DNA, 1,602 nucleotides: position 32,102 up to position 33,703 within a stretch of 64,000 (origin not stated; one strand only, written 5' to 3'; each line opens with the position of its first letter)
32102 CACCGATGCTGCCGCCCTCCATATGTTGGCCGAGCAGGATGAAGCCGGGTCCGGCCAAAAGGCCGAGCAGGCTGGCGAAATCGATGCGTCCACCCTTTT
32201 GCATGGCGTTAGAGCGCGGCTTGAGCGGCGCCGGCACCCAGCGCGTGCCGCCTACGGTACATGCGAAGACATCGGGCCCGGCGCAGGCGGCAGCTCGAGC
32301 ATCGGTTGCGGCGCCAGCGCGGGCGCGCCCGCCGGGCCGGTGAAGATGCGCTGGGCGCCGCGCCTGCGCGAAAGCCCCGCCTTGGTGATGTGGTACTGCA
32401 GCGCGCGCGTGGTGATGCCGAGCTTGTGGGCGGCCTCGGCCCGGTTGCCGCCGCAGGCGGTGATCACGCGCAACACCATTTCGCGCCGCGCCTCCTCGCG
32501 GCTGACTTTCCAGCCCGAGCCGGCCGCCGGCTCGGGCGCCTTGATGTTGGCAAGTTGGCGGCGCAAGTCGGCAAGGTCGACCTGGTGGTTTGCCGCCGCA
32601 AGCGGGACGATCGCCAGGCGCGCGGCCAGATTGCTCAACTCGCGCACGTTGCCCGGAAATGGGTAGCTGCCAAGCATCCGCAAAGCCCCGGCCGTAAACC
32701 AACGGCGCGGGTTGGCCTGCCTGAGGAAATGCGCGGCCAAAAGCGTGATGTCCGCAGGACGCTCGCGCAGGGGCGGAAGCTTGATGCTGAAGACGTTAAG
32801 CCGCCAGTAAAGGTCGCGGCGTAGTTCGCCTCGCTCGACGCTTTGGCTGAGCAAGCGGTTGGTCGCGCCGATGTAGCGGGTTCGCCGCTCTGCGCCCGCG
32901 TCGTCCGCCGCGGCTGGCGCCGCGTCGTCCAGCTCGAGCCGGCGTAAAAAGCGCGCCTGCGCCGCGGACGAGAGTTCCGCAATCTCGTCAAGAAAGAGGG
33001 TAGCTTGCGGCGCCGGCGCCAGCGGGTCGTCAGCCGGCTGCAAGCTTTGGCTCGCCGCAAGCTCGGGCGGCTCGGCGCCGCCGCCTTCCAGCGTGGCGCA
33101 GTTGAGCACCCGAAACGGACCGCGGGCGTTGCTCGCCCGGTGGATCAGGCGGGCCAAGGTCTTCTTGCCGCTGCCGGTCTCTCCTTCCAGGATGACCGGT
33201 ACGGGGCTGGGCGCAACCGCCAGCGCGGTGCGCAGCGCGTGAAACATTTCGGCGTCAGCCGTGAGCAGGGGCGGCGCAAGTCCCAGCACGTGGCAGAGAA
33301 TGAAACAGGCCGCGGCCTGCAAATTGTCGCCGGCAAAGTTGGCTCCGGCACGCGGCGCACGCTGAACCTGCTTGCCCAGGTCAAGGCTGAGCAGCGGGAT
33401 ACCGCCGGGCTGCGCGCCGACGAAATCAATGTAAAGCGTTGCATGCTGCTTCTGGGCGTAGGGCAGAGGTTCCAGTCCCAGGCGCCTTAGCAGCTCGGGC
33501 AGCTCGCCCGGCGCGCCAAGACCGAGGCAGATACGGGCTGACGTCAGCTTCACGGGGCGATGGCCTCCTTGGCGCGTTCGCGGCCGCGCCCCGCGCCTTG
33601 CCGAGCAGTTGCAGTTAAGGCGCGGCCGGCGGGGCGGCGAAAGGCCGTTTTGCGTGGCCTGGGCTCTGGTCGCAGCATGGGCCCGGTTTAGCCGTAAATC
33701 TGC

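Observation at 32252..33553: Flagellar AAA+ sigma-54-activator-type regulator without the GAFTGA sigma-54 contact loop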

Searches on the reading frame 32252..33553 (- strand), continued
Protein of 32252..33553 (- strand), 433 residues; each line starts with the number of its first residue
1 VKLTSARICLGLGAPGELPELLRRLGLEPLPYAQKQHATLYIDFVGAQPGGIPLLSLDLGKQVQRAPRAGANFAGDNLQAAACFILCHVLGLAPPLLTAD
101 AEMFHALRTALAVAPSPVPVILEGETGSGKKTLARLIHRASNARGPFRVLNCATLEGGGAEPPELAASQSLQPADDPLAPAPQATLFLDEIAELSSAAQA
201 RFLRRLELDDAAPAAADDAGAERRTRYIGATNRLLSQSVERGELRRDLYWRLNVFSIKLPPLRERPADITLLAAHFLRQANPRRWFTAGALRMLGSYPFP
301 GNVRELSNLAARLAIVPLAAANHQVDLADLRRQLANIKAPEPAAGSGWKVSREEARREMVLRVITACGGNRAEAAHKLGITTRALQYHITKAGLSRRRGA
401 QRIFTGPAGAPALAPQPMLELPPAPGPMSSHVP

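Call 21: find_related_loci(query=A2, collection=genome_contigs, flank=10000)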
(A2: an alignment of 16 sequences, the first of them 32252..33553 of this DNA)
Query A2 (433 aa) in genome_contigs; peptide patterns used: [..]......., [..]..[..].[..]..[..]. (x = any residue, [..] = any of these).
600 stretches matched a pattern (row limit reached: there are more); 596 encode a relative of the query (tblastn E <= 1e-3); the best 80 are kept; 80 distinct loci.
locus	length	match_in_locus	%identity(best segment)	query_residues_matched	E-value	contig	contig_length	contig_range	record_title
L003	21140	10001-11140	52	7-397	8e-115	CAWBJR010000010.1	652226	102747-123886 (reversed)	MAG: uncultured delta proteobacterium isolate MFD05512.bin.2.16 genome assembly, contig: contig_29541, whole genome shot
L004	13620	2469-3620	51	4-397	7e-111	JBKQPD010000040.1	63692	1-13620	MAG: Candidatus Binataceae bacterium isolate LAWAr2D2E2F__bin_98 LAWAr2D2E2F_000000046600, whole genome shotgun sequence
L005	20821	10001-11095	47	7-398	6e-98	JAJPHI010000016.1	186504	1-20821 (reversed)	MAG: Proteobacteria bacterium isolate Centralia_MAG_154 k107_20222489, whole genome shotgun sequence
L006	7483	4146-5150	34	96-414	5e-46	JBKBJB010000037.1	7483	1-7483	MAG: Caldimicrobium sp. isolate 21H_023.bin.13 NODE_37_length_7483_cov_9.584796, whole genome shotgun sequence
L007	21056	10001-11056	35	89-430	4e-45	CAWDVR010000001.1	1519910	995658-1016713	MAG: uncultured Acidobacteriota bacterium isolate MFD05747.bin.1.28 genome assembly, contig: contig_11563, whole genome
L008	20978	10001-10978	35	97-398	4e-44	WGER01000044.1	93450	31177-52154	MAG: Nitrospirae bacterium isolate S146_51 k151_394943, whole genome shotgun sequence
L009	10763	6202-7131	33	96-391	3e-44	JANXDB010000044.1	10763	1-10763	MAG: Caldimicrobium sp. isolate SKYB93 k141_248190, whole genome shotgun sequence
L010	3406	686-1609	34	94-394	3e-43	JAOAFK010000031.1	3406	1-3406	MAG: Syntrophorhabdaceae bacterium isolate SKW285 k141_728992, whole genome shotgun sequence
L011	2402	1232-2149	34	96-391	2e-43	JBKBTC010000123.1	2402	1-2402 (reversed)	MAG: Caldimicrobium sp. isolate 21I_069.bin.69 NODE_133_length_2402_cov_5.189677, whole genome shotgun sequence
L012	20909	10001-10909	36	105-395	1e-42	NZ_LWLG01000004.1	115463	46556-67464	Thermosulfurimonas dismutans strain S95 contig00004, whole genome shotgun sequence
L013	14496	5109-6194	36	90-429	4e-42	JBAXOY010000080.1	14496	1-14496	MAG: Chlamydiota bacterium isolate ELA517 MAG517_80, whole genome shotgun sequence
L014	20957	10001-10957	35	94-400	1e-41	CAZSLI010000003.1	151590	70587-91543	MAG TPA_asm: uncultured Eubacteriales bacterium isolate binchicken_co152_201 genome assembly, contig: NODE_95_length_151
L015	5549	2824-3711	36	101-389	6e-42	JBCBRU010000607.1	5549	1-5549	MAG: Myxococcota bacterium isolate J06636_7 k141_361350_length_5549_cov_17.0000, whole genome shotgun sequence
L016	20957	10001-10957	35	93-400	1e-41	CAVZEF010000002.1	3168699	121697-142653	MAG: uncultured proteobacterium isolate MFD05841.bin.2.175 genome assembly, contig: contig_3258, whole genome shotgun se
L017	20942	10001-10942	34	95-396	2e-41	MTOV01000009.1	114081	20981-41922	MAG: Nitrospirae bacterium JdFR-86 JGI24020J35080_1000087, whole genome shotgun sequence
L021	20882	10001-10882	32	102-395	5e-41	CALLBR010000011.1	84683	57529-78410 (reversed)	MAG: uncultured bacterium isolate L1_Bin_Bin_28_sub_1 genome assembly, contig: c_000000644385, whole genome shotgun sequ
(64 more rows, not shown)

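Call 54: predict_structure(alignment_id=A6)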
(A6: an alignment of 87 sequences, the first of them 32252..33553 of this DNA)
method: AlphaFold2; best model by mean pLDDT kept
length: 433 residues; sequences in the alignment: 87
mean_pLDDT: 85.2   pTM: 0.75
mean pLDDT of the five models: 85.2, 83.9, 83.5, 83.2, 83.2
residues with pLDDT >= 90: 302; 70-90: 46; 50-70: 39; < 50: 46
segments of 3 or more residues with pLDDT < 50: 165-167, 341-349, 400-418, 420-424, 431-433
pLDDT, mean of each block of 10 residues (from residue 1): 80 96 95 95 95 95 77 96 97 95 97 95 96 97 93 76 51 71 94 95 93 68 86 96 97 96 96 96 95 94 94 95 94 83 45 79 93 95 94 71 45 40 46 43
secondary structure, 60 per line:
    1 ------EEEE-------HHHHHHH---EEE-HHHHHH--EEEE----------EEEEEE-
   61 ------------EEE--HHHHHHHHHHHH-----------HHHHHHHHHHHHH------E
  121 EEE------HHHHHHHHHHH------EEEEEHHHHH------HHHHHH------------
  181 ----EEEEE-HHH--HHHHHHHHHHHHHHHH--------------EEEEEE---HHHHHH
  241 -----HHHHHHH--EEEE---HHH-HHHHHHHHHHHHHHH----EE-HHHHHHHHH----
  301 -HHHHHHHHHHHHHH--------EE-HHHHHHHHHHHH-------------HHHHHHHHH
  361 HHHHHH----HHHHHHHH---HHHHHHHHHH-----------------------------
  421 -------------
elements in order: E7-10 H18-24 E28-30 H32-37 E40-43 E54-59 E73-75 H78-89 H101-113 E120-123 H130-140 E147-151 H152-156 H163-168 E185-189 H196-211 E226-231 H235-240 H246-252 E255-258 H266-280 H288-296 H302-315 H327-338 H352-366 H371-378 H382-391
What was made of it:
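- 33005..33091 (-): Segment replacing the L1/GAFTGA loop (aa 155-183, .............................). Low model confidence, pLDDT 51-76 (call 54).
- The fold is intact: the AlphaFold model has pLDDT 85 with only the L1 and L2 regions uncertain (call 54).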

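Call 60: find_encoding_contigs(protein=P0040, flank=10000, max_places=1)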
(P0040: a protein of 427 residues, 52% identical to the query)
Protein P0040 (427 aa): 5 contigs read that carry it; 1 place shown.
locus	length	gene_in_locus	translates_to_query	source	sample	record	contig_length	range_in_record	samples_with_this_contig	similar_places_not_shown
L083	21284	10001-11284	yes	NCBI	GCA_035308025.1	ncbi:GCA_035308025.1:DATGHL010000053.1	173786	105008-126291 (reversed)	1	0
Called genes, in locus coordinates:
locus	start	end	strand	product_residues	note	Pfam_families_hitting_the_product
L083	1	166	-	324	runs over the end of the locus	-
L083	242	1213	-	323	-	PF01073:3Beta_HSD, PF01370:Epimerase, PF02719:Polysacc_synt_2, PF04321:RmlD_sub_bind, PF05368:NmrA, PF07993:NAD_binding_4 (faint), PF16363:GDP_Man_Dehyd, PF13460:NAD_binding_10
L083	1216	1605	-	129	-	-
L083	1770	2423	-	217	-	PF00072:Response_reg, PF00196:GerE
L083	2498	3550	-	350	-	PF00072:Response_reg, PF07730:HisKA_3, PF13581:HATPase_c_2, PF02518:HATPase_c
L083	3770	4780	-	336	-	PF00389:2-Hacid_dh, PF02826:2-Hacid_dh_C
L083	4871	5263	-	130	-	PF02561:FliS (weak)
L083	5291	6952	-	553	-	PF02465:FliD_N, PF07195:FliD_C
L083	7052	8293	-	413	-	PF00669:Flagellin_N, PF00700:Flagellin_C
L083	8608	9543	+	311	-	PF01052:FliMN_C (weak)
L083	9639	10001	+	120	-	PF01052:FliMN_C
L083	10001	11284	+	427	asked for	PF00158:Sigma54_activat, PF14532:Sigma54_activ_2, PF25601:AAA_lid_14, PF02954:HTH_8 (weak)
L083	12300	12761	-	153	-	-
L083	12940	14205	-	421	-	PF04744:Monooxygenase_B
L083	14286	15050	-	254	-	PF02461:AMO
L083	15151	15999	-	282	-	PF04896:AmoC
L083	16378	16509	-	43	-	-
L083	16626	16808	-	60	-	-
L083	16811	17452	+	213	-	PF02108:FliH (weak)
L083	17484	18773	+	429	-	PF00006:ATP-synt_ab, PF18269:T3SS_ATPase_C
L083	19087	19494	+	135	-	-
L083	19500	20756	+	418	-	PF02120:Flg_hook (weak)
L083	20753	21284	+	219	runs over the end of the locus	PF03963:FlgD, PF13861:FLgD_tudor (faint), PF13860:FlgD_ig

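Call 61: find_encoding_contigs(protein=P0009, flank=10000, max_places=1)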
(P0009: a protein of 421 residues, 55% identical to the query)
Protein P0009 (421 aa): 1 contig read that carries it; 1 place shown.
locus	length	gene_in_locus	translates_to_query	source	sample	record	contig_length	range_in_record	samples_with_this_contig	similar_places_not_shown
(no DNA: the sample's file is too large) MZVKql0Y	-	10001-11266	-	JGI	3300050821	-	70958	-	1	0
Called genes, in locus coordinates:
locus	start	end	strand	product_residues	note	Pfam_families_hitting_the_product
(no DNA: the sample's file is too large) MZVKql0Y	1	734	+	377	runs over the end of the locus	PF00070:Pyr_redox (faint), PF00890:FAD_binding_2 (faint), PF01266:DAO, PF01494:FAD_binding_3 (weak), PF04820:Trp_halogenase (faint), PF07992:Pyr_redox_2 (faint), PF13450:NAD_binding_8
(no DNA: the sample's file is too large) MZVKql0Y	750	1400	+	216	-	PF00857:Isochorismatase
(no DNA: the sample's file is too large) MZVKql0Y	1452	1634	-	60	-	-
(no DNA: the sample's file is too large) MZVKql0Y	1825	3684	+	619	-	PF02225:PA (faint), PF04389:Peptidase_M28, PF01546:Peptidase_M20 (faint), PF13180:PDZ_2, PF17820:PDZ_6 (weak)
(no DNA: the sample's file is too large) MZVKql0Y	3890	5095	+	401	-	PF01266:DAO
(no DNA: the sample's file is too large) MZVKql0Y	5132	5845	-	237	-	PF00484:Pro_CA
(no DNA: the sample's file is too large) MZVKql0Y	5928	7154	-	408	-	PF02515:CoA_transf_3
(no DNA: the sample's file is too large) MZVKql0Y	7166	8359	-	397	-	PF02515:CoA_transf_3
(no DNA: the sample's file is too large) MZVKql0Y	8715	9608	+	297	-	PF01052:FliMN_C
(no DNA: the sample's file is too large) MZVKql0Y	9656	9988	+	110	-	PF01052:FliMN_C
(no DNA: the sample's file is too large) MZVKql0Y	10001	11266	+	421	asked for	PF00158:Sigma54_activat, PF14532:Sigma54_activ_2, PF25601:AAA_lid_14, PF02954:HTH_8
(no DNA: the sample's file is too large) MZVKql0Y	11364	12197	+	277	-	PF20560:MotA_N (weak), PF01618:MotA_ExbB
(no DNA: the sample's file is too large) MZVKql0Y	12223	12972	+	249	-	PF13677:MotB_plug, PF00691:OmpA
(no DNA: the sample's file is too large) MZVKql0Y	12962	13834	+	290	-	-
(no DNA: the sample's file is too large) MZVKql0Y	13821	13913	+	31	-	?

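Call 62: find_encoding_contigs(protein=P0047, flank=10000, max_places=1)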
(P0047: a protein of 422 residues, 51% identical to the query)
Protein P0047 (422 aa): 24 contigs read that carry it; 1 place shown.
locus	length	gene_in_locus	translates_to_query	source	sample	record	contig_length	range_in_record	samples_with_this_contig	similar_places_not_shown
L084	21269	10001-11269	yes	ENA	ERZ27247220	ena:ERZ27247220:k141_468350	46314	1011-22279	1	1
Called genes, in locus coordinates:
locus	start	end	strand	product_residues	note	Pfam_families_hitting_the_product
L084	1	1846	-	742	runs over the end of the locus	PF14742:GDE_N_bis, PF06202:GDE_C, PF22422:MGH1-like_GH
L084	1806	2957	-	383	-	PF13439:Glyco_transf_4, PF13579:Glyco_trans_4_4, PF00534:Glycos_transf_1, PF13692:Glyco_trans_1_4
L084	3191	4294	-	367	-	PF01464:SLT, PF01476:LysM, PF23473:LysM3_LYK4_5 (faint), PF01476:LysM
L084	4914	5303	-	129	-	PF02561:FliS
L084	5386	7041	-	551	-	PF02465:FliD_N, PF07196:Flagellin_IN (weak), PF07195:FliD_C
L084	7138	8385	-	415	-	PF00669:Flagellin_N, PF00700:Flagellin_C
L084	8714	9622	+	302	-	PF01052:FliMN_C (weak)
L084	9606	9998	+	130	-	PF01052:FliMN_C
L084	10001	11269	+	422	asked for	PF00158:Sigma54_activat, PF14532:Sigma54_activ_2, PF25601:AAA_lid_14, PF02954:HTH_8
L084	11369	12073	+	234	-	PF13677:MotB_plug, PF00691:OmpA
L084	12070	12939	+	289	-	PF01052:FliMN_C (faint)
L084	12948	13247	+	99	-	PF01052:FliMN_C (weak)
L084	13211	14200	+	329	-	PF14842:FliG_N, PF03448:MgtE_N (faint), PF14841:FliG_M, PF14842:FliG_N (weak), PF01706:FliG_C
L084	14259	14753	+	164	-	PF01464:SLT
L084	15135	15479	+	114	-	-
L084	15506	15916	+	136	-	PF06429:Flg_bbr_C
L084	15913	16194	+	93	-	PF02049:FliE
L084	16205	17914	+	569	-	PF01514:YscJ_FliF, PF08345:YscJ_FliF_C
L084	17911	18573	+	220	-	PF02108:FliH (weak)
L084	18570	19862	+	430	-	PF00006:ATP-synt_ab, PF18269:T3SS_ATPase_C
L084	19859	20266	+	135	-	-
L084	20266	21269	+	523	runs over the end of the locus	PF02120:Flg_hook (weak)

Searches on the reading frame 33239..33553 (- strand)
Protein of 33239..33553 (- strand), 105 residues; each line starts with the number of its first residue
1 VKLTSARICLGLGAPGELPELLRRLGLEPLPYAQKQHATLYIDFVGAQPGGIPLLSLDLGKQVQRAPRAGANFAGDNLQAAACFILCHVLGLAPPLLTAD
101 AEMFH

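Call 45: predict_structure(alignment_id=A5)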
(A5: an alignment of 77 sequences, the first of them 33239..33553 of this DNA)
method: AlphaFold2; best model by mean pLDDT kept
length: 105 residues; sequences in the alignment: 77
mean_pLDDT: 87.8   pTM: 0.82
mean pLDDT of the five models: 87.8, 85.4, 85.4, 84.4, 83.1
residues with pLDDT >= 90: 67; 70-90: 30; 50-70: 6; < 50: 2
segments of 3 or more residues with pLDDT < 50: none
pLDDT, mean of each block of 10 residues (from residue 1): 76 92 94 92 90 91 73 92 94 89 77
secondary structure, 60 per line:
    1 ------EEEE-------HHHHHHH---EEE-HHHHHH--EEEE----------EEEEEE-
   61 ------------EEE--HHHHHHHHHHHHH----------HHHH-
elements in order: E7-10 H18-24 E28-30 H32-37 E40-43 E54-59 E73-75 H78-90 H101-104
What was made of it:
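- Structure models are confident (calls 45, 54).
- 33269..33553 (-): N-terminal ~95-aa lineage-specific alpha/beta domain (aa 1-95), weakly receiver-like. AlphaFold model has pLDDT 87.8 (call 45).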

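Call 49: fold_search(model_id=the predicted structure, library=pdb)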
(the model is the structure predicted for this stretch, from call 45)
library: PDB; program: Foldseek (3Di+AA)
matches with E <= 10: 758; with E <= 0.001: 0
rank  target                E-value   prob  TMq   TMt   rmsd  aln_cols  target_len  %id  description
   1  2b4a                  4.7e-02  0.60  0.37  0.35   6.0       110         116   18  Crystal structure of a response regulator receiver domain protein (bh3024) from bacillus halodurans c-125 at 2.42 A reso (released 2005-10-11)
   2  5e3j_A                1.2e-01  0.87  0.53  0.48   4.7       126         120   14  The response regulator RstA is a potential drug target for Acinetobacter baumannii (released 2016-05-04)
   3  5ed4_F                1.2e-01  0.72  0.47  0.26   7.3       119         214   14  Structure of a PhoP-DNA complex (released 2016-04-27)
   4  2pln                  1.2e-01  0.89  0.52  0.47   4.7       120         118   12  Crystal structure analysis of HP1043, an orphan resonse regulator of h. pylori (released 2007-05-01)
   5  2iyn_B                1.4e-01  0.82  0.50  0.44   5.8       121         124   14  The co-factor-induced pre-active conformation in PhoB (released 2006-08-30)
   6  5n6c_A                1.4e-01  0.63  0.42  0.17  10.6       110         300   14  Crystal structure of human 3-phosphoglycerate dehydrogenase in complex with NAD and L-Tartrate (released 2017-11-22)
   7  1zes_B                1.5e-01  0.77  0.50  0.46   4.3       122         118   15  BeF3- activated PhoB receiver domain (released 2005-09-20)
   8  2jb9_B                1.6e-01  0.57  0.37  0.33   5.8        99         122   16  PhoB response regulator receiver domain constitutively-active double mutant D10A and D53E. (released 2007-01-04)
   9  5hm6_A                1.8e-01  0.77  0.52  0.47   4.7       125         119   17  N-terminal domain of BfmR from Acinetobacter baumannii (released 2017-01-18)
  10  3oet_G                1.8e-01  0.25  0.36  0.13  15.7       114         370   15  D-Erythronate-4-Phosphate Dehydrogenase complexed with NAD (released 2010-08-25)
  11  7cci_A                2.0e-01  0.63  0.39  0.32   6.4        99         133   13  Acinetobacter baumannii response regulator AdeR with disordered N terminus (released 2021-06-23)
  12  3nhz_B                2.1e-01  0.57  0.41  0.37   4.9        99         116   13  Structure of N-terminal Domain of MtrA (released 2010-08-11)
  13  1i74_A                2.2e-01  0.12  0.26  0.14   8.0       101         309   16  STREPTOCOCCUS MUTANS INORGANIC PYROPHOSPHATASE (released 2001-06-06)
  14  6br7_A                2.5e-01  0.66  0.49  0.44   6.1       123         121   15  Beryllium fluorinated receiver domain of BfmR from Acinetobacter baumannii (released 2018-02-21)
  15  6rh8_C                2.5e-01  0.63  0.49  0.44   6.1       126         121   13  Revisiting pH-gated conformational switch. Complex HK853 mutant H260A -RR468 mutant D53A pH 5.3 (released 2020-02-19)
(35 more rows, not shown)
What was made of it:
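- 33269..33553 (-): Best Foldseek PDB hits are receiver domains but weak (E >= 0.047, TM <= 0.53; call 49).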

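Call 65: search_protein_representatives(alignment_id=A7)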
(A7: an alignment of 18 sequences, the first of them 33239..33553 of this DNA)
Query: 18 sequences, 117 profile positions. Proteins with E-value up to 0.001 (for the whole library): 44; up to 1e-10: 17; up to 1e-30: 5. The best 44 are listed.
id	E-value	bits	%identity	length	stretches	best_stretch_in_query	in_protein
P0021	8.9e-40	151.5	-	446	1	11-117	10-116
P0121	9.0e-39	148.2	-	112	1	2-103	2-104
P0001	1.0e-38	148.1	-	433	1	16-117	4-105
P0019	2.4e-38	146.8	-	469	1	15-116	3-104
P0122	1.8e-36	140.8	-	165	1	30-116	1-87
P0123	4.2e-30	120.3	-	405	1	12-117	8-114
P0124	1.1e-23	99.5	-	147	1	9-117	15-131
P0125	7.9e-22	93.6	-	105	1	13-77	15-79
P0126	8.5e-20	87.0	-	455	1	11-117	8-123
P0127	2.8e-19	85.3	-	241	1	9-117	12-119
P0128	3.0e-19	85.3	-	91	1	15-70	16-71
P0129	7.1e-17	77.6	-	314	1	7-117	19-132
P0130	6.1e-16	74.6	-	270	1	12-116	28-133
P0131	1.6e-15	73.2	-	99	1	16-111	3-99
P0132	6.6e-13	64.8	-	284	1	18-116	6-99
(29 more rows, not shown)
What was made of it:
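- On GAFTGA-less, sigma-54-independent enhancer-binding homologues (RcNtrC, CcNtrC, NtrX, HupR, TyrR, DhaR, VpsR): The N-terminal domain is private to this lineage (call 65).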
